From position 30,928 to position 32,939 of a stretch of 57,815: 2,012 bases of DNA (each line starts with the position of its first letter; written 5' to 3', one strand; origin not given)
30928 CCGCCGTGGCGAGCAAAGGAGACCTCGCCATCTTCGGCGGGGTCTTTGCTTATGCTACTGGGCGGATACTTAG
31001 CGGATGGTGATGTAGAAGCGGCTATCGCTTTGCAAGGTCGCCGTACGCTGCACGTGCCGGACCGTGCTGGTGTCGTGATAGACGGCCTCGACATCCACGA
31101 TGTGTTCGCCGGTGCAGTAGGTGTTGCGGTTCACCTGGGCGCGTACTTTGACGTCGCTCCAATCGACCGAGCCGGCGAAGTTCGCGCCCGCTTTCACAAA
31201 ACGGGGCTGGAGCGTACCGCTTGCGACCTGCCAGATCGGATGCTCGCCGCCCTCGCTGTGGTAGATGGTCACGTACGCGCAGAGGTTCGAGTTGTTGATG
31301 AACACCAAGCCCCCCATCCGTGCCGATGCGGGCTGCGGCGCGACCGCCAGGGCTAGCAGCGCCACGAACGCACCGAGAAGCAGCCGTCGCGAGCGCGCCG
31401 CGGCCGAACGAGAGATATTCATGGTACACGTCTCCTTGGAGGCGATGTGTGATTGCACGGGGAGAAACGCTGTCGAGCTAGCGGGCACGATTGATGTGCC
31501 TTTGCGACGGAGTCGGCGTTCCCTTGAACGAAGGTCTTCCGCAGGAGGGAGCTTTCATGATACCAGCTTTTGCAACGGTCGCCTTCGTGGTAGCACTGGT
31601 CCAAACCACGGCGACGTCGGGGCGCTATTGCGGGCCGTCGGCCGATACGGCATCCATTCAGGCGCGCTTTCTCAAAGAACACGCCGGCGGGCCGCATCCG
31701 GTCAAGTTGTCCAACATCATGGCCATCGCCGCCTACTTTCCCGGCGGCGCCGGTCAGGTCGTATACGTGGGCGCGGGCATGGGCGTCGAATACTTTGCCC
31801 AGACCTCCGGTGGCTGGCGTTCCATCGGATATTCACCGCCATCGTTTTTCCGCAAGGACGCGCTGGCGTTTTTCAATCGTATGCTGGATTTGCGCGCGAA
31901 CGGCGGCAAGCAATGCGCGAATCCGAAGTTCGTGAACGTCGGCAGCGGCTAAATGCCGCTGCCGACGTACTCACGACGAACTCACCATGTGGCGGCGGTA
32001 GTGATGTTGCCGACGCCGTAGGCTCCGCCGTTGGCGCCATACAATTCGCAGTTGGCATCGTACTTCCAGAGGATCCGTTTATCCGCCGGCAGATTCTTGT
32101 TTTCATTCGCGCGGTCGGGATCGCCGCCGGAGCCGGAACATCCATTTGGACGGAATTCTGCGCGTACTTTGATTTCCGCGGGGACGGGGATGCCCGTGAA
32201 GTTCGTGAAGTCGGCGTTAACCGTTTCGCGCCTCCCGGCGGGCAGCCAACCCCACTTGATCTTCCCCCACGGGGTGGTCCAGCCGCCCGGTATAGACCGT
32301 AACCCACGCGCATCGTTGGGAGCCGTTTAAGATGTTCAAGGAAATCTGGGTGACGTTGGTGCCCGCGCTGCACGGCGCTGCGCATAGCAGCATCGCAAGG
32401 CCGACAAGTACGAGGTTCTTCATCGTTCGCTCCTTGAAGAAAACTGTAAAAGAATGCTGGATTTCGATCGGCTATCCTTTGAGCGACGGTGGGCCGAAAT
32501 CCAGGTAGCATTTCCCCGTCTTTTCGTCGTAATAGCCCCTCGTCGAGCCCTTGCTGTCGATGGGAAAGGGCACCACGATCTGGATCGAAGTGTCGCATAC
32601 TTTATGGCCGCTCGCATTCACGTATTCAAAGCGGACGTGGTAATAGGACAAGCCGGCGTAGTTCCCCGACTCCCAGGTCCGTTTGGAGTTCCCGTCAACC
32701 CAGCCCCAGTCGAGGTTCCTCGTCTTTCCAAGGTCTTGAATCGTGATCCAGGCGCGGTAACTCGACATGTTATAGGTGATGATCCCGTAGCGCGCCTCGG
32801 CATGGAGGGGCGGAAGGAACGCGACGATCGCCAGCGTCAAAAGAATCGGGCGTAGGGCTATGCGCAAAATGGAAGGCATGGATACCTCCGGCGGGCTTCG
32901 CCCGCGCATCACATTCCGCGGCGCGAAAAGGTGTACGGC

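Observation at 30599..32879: Cluster of four small secreted Cys-pair paralogs from a family I could not place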

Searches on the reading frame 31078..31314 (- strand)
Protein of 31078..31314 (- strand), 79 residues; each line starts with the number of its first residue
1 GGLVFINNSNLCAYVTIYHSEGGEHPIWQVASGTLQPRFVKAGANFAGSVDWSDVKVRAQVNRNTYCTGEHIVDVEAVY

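Call 18: find_homologous_proteins(query=A3, max_evalue=10)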
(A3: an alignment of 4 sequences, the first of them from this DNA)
Query A3 (4 sequences) (79 aa, profile of the alignment): 47 proteins with E <= 10 among 55 candidates.
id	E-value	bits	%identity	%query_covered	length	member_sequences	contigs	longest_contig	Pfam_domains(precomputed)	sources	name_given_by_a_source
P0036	1.6e-27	113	38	20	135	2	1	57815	-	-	-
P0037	1.6e-21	94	-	-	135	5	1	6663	-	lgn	-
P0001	2.4e-21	94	100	100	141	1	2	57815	-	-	-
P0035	1.3e-20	91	-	-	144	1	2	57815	-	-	-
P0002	2.9e-18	84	86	100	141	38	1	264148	-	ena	-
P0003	3.8e-18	83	87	100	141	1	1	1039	-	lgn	-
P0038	6.4e-18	83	24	59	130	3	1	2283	-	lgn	-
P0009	2.1e-17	81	77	100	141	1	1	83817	-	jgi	jgi:hypothetical protein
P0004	4.0e-17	80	84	100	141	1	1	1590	-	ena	-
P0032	5.3e-17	80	80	100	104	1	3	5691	-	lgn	-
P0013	6.2e-17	79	77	100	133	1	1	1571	-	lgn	-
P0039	6.4e-17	79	-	-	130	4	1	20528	-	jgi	jgi:hypothetical protein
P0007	8.2e-17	79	84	100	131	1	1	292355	-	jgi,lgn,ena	jgi:hypothetical protein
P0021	9.5e-17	79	75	100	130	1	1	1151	-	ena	-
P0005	1.2e-16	78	82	100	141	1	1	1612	-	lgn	-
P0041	3.4e-12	64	44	20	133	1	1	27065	-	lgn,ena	-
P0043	1.1e-10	59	-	-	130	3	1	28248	-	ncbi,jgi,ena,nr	ncbi:MAG TPA: hypothetical protein VMG98_13695 [Verrucomicrobiae bacterium]|nr:hypothetical protein 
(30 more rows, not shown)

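Call 50: find_encoding_contigs(protein=P0043, flank=6000, max_places=3)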
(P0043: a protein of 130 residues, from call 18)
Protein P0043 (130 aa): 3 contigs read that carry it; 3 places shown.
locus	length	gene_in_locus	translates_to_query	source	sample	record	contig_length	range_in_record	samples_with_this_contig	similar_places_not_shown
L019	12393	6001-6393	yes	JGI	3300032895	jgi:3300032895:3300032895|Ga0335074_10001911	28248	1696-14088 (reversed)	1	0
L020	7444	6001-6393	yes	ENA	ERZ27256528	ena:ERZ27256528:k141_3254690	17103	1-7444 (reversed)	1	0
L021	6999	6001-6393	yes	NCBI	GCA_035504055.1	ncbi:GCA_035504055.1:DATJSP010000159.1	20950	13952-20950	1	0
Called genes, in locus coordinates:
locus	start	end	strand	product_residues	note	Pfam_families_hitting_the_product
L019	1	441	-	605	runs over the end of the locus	PF01558:POR, PF01855:POR_N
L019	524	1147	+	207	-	-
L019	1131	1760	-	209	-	-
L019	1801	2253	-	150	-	-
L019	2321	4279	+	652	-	PF12902:Ferritin-like, PF09360:zf-CDGSH, PF06902:Fer4_19, PF09360:zf-CDGSH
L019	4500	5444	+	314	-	PF09992:NAGPA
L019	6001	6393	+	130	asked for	-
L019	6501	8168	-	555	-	PF00118:Cpn60_TCP1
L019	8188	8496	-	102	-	PF00166:Cpn10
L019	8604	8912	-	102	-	-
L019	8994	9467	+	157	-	-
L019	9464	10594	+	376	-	PF01168:Ala_racemase_N, PF00842:Ala_racemase_C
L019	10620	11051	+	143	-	-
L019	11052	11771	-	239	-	PF00977:His_biosynth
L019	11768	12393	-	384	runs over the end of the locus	PF00285:Citrate_synt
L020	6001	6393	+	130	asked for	-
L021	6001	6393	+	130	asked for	-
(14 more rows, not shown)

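Call 51: find_encoding_contigs(protein=P0041, flank=6000, max_places=2)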
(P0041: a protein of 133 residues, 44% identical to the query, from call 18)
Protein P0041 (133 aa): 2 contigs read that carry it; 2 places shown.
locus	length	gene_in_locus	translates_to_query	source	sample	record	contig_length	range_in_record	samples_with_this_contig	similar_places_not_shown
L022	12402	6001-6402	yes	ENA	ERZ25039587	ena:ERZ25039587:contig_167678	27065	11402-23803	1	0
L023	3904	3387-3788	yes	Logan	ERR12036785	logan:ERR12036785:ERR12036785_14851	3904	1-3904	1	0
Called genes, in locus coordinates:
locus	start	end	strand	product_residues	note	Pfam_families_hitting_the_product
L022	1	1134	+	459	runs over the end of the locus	PF01565:FAD_binding_4, PF02913:FAD-oxidase_C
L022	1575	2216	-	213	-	PF13349:DUF4097 (weak)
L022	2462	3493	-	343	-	PF02899:Phage_int_SAM_1, PF13495:Phage_int_SAM_4 (weak), PF00589:Phage_integrase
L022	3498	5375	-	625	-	PF00990:GGDEF, PF00563:EAL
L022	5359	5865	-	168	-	-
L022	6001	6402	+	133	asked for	-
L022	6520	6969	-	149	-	-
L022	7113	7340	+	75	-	-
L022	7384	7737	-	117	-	-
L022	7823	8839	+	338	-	PF00056:Ldh_1_N, PF02866:Ldh_1_C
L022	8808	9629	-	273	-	-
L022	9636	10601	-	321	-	PF02615:Ldh_2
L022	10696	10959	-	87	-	PF03683:UPF0175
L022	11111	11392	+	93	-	-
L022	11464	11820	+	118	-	-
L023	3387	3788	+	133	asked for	-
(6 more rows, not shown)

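Call 52: find_encoding_contigs(protein=P0039, flank=6000, max_places=2)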
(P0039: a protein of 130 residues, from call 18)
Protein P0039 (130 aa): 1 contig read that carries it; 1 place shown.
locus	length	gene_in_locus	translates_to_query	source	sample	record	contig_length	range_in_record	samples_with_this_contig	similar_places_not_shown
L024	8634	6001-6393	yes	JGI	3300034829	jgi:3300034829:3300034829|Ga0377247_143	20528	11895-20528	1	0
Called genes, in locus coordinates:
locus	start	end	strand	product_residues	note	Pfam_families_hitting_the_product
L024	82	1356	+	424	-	-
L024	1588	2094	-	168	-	PF00725:3HCDH (weak)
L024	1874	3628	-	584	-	-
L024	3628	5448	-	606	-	PF02771:Acyl-CoA_dh_N, PF02770:Acyl-CoA_dh_M, PF00441:Acyl-CoA_dh_1, PF08028:Acyl-CoA_dh_2, PF22924:ACOX_C_alpha1, PF12806:Acyl-CoA_dh_C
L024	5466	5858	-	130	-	PF03551:PadR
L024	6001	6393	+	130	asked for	-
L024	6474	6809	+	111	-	-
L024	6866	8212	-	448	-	PF02353:CMAS, PF13489:Methyltransf_23, PF13847:Methyltransf_31, PF08241:Methyltransf_11, PF08242:Methyltransf_12, PF13649:Methyltransf_25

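Call 84: search_protein_families(library=phrogs, max_evalue=0.1, proteins=[P0036])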
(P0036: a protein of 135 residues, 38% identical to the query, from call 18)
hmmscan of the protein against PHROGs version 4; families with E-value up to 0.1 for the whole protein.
P0036 (135 aa): 1 family
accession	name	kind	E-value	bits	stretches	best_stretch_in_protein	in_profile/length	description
phrog_14239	-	unknown function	0.082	14.2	0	25-54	20-48/65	-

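Call 85: search_protein_families(library=padloc, max_evalue=0.1, proteins=[P0036])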
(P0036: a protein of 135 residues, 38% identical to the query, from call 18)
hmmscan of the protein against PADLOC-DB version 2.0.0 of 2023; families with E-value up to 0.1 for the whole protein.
P0036 (135 aa): 0 families

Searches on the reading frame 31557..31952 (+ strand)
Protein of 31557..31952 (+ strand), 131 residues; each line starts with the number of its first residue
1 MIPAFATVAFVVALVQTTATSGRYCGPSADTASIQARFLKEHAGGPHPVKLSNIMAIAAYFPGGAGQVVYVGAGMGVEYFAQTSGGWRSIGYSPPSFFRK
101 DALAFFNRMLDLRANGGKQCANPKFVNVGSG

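Call 6: search_protein_families(library=pfam, max_evalue=1, proteins=[window:31557-31949:+])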
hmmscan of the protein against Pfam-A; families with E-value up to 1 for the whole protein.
seq(131 aa): 1 family
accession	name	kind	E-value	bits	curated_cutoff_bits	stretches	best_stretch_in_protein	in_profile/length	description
PF02682.21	CT_C_D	-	0.15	12.2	22.1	1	69-101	164-195/202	Carboxyltransferase domain, subdomain C and D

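Call 7: search_protein_families(library=ncbifam, max_evalue=1, proteins=[window:31557-31949:+])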
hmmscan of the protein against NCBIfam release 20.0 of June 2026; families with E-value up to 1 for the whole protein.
seq(131 aa): 1 family
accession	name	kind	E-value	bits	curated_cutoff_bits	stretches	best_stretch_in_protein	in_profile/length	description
TIGR00370.1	TIGR00370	equivalog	0.028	13.8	145.55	1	65-101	151-186/202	5-oxoprolinase subunit PxpB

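Call 84: search_protein_families(library=phrogs, max_evalue=0.1, proteins=[window:31557-31952:+])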
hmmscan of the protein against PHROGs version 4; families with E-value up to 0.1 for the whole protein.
window:31557-31952:+ (131 aa): 0 families

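Call 85: search_protein_families(library=padloc, max_evalue=0.1, proteins=[window:31557-31952:+])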
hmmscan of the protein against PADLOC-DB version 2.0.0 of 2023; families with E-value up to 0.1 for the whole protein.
window:31557-31952:+ (131 aa): 0 families

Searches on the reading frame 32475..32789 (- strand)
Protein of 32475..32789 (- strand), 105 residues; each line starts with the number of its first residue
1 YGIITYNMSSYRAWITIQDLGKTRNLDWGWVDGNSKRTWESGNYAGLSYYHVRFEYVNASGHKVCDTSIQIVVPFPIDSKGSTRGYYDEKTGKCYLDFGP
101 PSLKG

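Call 63: predict_structure(alignment_id=A8)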
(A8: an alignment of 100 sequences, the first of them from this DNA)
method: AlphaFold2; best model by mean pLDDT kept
length: 105 residues; sequences in the alignment: 100
mean_pLDDT: 94.2   pTM: 0.86
mean pLDDT of the five models: 94.2, 94.1, 94.0, 93.3, 93.3
residues with pLDDT >= 90: 93; 70-90: 7; 50-70: 4; < 50: 1
segments of 3 or more residues with pLDDT < 50: none
pLDDT, mean of each block of 10 residues (from residue 1): 97 98 98 98 94 98 98 89 97 93 60
secondary structure, 60 per line:
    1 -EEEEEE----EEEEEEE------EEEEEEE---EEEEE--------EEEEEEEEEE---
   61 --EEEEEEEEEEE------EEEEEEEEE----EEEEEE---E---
elements in order: E2-7 E12-18 E25-31 E35-39 E48-57 E63-73 E80-88 E93-98
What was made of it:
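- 32472..32879 (-): g4: intact family member, 135 aa (P0036). It is of the '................' subfamily and uses the Cys 67+96 pair. This was the protein modelled with AlphaFold2. The AF2 model has pLDDT 94.2 and pTM 0.86 with 8 strands (call 63).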

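Call 65: fold_search(model_id=the predicted structure, library=pdb)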
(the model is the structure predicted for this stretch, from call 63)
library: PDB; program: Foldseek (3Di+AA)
matches with E <= 10: 1321; with E <= 0.001: 0
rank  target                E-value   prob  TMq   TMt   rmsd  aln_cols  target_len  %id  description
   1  1ijn_B                5.4e-03  1.00  0.57  0.53   5.1       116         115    6  Crystal structure of the transthyretin mutant TTR C10A/Y114C (released 2003-06-03)
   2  8uw4_A                6.7e-03  1.00  0.62  0.55   4.9       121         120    7  Crystal structure of hydroxyisourate hydrolase from Herbaspirillum seropedicae (released 2024-01-31)
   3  8uw4_B                8.9e-03  1.00  0.62  0.57   4.9       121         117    7  Crystal structure of hydroxyisourate hydrolase from Herbaspirillum seropedicae (released 2024-01-31)
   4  2g2n_A                9.4e-03  1.00  0.60  0.57   4.6       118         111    7  Crystal Structure of E.coli transthyretin-related protein with bound Zn (released 2006-12-12)
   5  3klq_B                1.0e-02  0.99  0.46  0.39  12.2       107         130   11  Crystal Structure of the Minor Pilin FctB from Streptococcus pyogenes 90/306S (released 2010-04-28)
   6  1sn0_C                1.1e-02  1.00  0.63  0.58   4.5       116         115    6  Crystal Structure Of Sea Bream Transthyretin in complex with thyroxine At 1.9A Resolution (released 2004-08-03)
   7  8k6t                  1.2e-02  0.99  0.48  0.41  12.3       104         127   12  The minor pilin structure of FctB3 in Streptococcus (released 2023-12-06)
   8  1m3i_A                1.3e-02  0.57  0.29  0.10   8.9       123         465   10  Perfringolysin O, new crystal form (released 2004-02-03)
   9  2mca_MODEL_1_A        1.8e-02  1.00  0.57  0.57   5.2       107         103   10  NMR structure of the protein YP_002937094.1 from Eubacterium rectale (released 2013-09-04)
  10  9h7g_B                1.8e-02  1.00  0.52  0.50   4.5        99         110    5  Human Transthyretin in Complex with 1H-indole-3-carbonitrile (released 2025-03-12)
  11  2g2n_C                1.8e-02  1.00  0.59  0.56   4.6       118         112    7  Crystal Structure of E.coli transthyretin-related protein with bound Zn (released 2006-12-12)
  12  8uw4_D                2.0e-02  1.00  0.60  0.55   5.0       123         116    7  Crystal structure of hydroxyisourate hydrolase from Herbaspirillum seropedicae (released 2024-01-31)
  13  3vmp                  2.1e-02  0.98  0.36  0.08   6.1        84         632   12  Crystal structure of dextranase from Streptococcus mutans in complex with 4,5-epoxypentyl alpha-D-glucopyranoside (released 2012-02-15)
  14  9npe_F                2.2e-02  1.00  0.44  0.08   5.0        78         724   20  Crystal structure of the inactive conformation of a glycoside hydrolase (CapGH2b) from the GH2 family in the space gro (released 2025-11-12)
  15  9npd_B                2.2e-02  0.99  0.46  0.08  10.9        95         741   17  Crystal structure of the inactive conformation of a glycoside hydrolase (CapGH2b - E553Q Mutant) from the GH2 family i (released 2025-11-12)
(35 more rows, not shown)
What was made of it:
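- On Transthyretin / 5-hydroxyisourate hydrolase (PF00576): Foldseek gives TM 0.57-0.63, rmsd 4.5-5.1 A and E 5e-3 to 1e-2 (call 65).
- Closest known: Transthyretin / 5-hydroxyisourate hydrolase family. Same: These are the best Foldseek PDB matches (TM 0.57-0.63, probability 1.0, call 65).
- Closest known: Thaumatin-like proteins. Same: Foldseek gives partial matches at TM 0.47-0.48 (call 65).
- The best PDB matches are transthyretin and 5-hydroxyisourate hydrolase, with TM 0.57-0.63 (call 65). The perfringolysin hits have TM below 0.3 (call 65). The best fold matches are 5-hydroxyisourate hydrolases and transthyretin (TM 0.57-0.63, call 65).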

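Call 69: fold_search(model_id=the predicted structure, library=viral)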
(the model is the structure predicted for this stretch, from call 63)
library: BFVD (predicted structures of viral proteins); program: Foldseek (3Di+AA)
matches with E <= 10: 933; with E <= 0.001: 1
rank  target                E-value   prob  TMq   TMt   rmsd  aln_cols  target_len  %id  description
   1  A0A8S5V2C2            7.0e-05  1.00  0.62  0.24   5.3       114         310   15  Uncharacterized protein [CrAss-like virus sp. ctelJ1]
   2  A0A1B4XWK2            1.3e-03  1.00  0.58  0.25   4.6       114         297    9  Lipoprotein [Tenacibaculum phage pT24]
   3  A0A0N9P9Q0            1.8e-03  1.00  0.56  0.23   4.6       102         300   11  (no name in the UniProt tables at hand)
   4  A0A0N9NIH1            3.6e-03  1.00  0.51  0.18   5.0        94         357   11  (no name in the UniProt tables at hand)
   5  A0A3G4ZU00            6.2e-03  0.99  0.49  0.22   9.6       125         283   12  Uncharacterized protein [Edafosvirus sp.]
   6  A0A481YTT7            7.4e-03  1.00  0.49  0.40   5.5       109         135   16  Uncharacterized protein [Marseillevirus LCMAC102]
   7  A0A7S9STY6            8.7e-03  0.99  0.41  0.24   6.3        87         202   15  Uncharacterized protein [Virus NIOZ-UU157]
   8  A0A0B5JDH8            1.2e-02  0.99  0.46  0.19   6.0       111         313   13  Uncharacterized protein [Pandoravirus inopinatum]
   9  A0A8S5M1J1            1.4e-02  1.00  0.45  0.15   2.3        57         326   12  DnaJ domain protein [Podoviridae sp. ctIi96]
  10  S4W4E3                1.4e-02  0.99  0.44  0.48   5.9       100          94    7  Uncharacterized protein [Pandoravirus salinus]
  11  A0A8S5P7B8            1.5e-02  0.85  0.39  0.10  16.9       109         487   15  Fibronectin type-III domain-containing protein [Siphoviridae sp. ctsUY14]
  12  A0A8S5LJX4            1.6e-02  0.92  0.43  0.15  21.2       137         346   11  Contactin-4 [Siphoviridae sp. ct3o911]
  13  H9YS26                1.8e-02  1.00  0.53  0.21   3.2        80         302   15  (no name in the UniProt tables at hand)
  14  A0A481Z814            2.0e-02  1.00  0.47  0.36   5.2        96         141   14  Uncharacterized protein [Pithovirus LCPAC302]
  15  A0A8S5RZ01            2.0e-02  1.00  0.52  0.49   9.2        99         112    9  Uncharacterized protein [Myoviridae sp. ctNQV2]
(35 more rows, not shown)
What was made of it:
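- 32472..32879 (-): Foldseek results are in calls 65 and 69.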

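Call 86: search_protein_families(library=pfam, alignment_id=A8, max_evalue=1)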
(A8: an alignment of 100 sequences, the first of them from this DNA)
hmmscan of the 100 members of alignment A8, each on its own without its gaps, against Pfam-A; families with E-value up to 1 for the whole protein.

A. member 1, seq(105 aa): 0 families

B. families by the number of members that match (of 100 scanned): 26 families (the first 25 are shown)
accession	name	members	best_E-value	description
PF15071.11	TMEM220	3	0.0036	Transmembrane family 220, helix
PF03423.18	CBM_25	1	0.00025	Carbohydrate binding domain (family 25)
PF12743.12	ESR1_C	1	0.01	Oestrogen-type nuclear receptor final C-terminal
PF23668.1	CUB_CDCP1_2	1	0.013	CDCP1 CUB domain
PF19212.5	CoV_NSP2_C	1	0.05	Coronavirus replicase NSP2, C-terminal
PF07274.17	DUF1440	1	0.056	Protein of unknown function (DUF1440)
PF02753.23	PapD_C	1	0.058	Pili assembly chaperone PapD, C-terminal domain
PF00801.26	PKD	1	0.065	PKD domain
PF08646.16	Rep_fac-A_C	1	0.075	Replication factor-A C terminal domain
PF12852.13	Cupin_6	1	0.078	Cupin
PF25581.1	AsqO_C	1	0.085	AsqO-like, C-terminal domain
PF08305.17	NPCBM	1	0.11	NPCBM/NEW2 domain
PF25748.1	Herpes_ORF30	1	0.11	Ictalurid herpesvirus ORF30 protein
PF20610.3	TED_2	1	0.15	Thioester domain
PF18852.6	LPD34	1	0.17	Large polyvalent protein associated domain 34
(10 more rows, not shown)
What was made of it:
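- On Carbohydrate-binding modules / lectins: One of 100 domains hits CBM_25 at E 2.5e-4 (call 86).
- Closest known: Beta-sandwich carbohydrate-binding modules and small bacterial lectins. Same: One member gives a weak CBM_25 hit at E 2.5e-4 (call 86).
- One domain gives a weak CBM_25 hit (call 86).
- Tried and rejected: A Pfam scan of 100 family domains at E<=1 found nothing consistent (call 86).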
